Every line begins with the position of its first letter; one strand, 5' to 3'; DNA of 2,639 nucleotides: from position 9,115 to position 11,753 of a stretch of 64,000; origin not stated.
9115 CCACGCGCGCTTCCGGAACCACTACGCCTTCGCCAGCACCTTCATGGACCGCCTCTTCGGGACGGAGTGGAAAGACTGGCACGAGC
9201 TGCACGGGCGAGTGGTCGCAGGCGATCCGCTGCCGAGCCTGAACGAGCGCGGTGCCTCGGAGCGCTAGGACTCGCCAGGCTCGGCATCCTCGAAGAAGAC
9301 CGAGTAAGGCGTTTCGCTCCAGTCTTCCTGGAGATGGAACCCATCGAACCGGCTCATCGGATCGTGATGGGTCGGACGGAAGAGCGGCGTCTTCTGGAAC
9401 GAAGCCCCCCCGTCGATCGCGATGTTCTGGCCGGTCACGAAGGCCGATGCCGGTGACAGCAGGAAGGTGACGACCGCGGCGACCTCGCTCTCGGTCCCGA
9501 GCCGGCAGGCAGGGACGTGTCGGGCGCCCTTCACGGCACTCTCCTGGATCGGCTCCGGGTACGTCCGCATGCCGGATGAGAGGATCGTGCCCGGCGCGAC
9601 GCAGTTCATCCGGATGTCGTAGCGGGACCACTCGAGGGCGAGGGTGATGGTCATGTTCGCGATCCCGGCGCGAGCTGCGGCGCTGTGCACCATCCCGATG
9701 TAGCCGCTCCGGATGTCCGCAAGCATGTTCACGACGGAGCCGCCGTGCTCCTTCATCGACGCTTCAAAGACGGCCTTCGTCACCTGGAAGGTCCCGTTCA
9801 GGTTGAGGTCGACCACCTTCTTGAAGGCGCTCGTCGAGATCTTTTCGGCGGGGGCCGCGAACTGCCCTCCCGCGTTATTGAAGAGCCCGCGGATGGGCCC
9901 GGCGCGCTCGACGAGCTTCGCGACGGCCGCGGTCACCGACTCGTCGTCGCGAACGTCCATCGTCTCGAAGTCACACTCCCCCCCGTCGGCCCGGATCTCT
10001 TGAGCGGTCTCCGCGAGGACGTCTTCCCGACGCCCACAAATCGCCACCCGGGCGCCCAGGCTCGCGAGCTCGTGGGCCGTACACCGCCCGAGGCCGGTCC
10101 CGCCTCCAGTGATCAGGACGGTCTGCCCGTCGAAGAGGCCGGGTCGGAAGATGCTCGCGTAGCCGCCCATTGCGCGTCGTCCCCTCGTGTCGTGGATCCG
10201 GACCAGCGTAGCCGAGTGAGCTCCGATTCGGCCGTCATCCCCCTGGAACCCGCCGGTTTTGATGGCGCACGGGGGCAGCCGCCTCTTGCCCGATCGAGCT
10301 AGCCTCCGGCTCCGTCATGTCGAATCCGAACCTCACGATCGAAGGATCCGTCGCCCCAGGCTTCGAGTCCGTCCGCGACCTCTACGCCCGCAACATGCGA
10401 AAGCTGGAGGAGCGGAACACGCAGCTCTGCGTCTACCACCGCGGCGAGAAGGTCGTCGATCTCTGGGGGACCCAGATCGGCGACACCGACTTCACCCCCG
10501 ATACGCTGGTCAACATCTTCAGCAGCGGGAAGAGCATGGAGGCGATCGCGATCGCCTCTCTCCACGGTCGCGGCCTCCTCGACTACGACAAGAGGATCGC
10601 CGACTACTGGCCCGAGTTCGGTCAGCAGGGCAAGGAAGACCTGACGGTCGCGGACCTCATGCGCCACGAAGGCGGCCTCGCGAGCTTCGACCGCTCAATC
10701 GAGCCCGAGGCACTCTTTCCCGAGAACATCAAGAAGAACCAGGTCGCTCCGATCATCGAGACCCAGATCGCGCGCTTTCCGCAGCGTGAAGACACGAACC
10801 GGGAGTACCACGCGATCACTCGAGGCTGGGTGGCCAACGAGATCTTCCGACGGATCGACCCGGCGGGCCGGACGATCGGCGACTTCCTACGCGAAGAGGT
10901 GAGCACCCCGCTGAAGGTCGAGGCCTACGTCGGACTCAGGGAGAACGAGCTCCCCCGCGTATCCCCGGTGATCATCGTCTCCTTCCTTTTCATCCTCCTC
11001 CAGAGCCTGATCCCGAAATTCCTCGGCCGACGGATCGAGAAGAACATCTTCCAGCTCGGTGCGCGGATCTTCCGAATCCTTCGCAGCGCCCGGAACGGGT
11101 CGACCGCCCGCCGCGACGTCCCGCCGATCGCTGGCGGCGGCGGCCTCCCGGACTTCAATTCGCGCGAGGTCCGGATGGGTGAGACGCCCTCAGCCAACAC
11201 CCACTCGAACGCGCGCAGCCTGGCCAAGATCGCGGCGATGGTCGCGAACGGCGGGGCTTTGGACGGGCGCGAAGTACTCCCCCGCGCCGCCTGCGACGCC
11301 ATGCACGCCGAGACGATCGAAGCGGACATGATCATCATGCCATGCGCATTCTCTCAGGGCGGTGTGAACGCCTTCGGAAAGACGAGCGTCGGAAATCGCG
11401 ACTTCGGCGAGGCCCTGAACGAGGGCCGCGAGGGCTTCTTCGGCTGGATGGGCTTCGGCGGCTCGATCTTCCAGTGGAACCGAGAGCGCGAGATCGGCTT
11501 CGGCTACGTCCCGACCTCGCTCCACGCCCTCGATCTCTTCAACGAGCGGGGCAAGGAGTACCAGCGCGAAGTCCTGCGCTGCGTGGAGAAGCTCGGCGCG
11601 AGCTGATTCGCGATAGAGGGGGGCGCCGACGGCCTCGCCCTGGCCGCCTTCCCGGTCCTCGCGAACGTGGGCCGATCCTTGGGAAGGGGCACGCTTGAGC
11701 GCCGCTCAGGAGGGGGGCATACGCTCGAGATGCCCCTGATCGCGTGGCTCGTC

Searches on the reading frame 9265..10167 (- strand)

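Call 83: search_protein_families(library=pfam, proteins=[window:9265-10167:-], max_evalue=0.00001)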
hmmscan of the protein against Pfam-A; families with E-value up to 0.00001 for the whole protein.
window:9265-10167:- (300 aa): 3 families
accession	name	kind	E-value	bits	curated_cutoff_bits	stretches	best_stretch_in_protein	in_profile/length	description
PF13561.12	adh_short_C2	-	5e-47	160.9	27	1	24-255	6-235/236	Enoyl-(Acyl carrier protein) reductase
PF00106.31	adh_short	-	5.2e-45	153.8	26.6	1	15-200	1-186/195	short chain dehydrogenase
PF08659.16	KR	-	1.8e-14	54.5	22.6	1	16-135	2-125/180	KR domain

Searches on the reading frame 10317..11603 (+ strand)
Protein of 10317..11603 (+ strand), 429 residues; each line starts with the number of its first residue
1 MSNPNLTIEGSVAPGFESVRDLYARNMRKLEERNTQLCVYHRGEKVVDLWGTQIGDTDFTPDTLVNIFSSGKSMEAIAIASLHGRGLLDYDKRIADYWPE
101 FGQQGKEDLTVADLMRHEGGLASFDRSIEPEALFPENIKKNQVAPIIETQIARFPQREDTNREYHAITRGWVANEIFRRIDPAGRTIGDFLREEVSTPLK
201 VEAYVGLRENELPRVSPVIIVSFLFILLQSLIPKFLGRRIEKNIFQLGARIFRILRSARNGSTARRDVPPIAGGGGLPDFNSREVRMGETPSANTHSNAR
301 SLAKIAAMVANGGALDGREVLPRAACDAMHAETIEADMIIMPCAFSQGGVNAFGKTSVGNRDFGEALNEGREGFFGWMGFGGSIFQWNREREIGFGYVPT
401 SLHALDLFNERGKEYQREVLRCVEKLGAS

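Call 83: search_protein_families(library=pfam, proteins=[window:10317-11603:+], max_evalue=0.00001)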
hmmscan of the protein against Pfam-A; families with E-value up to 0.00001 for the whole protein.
window:10317-11603:+ (429 aa): 1 family
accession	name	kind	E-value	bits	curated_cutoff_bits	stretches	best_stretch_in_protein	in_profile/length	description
PF00144.29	Beta-lactamase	-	3e-35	122.4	27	1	30-206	12-184/329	Beta-lactamase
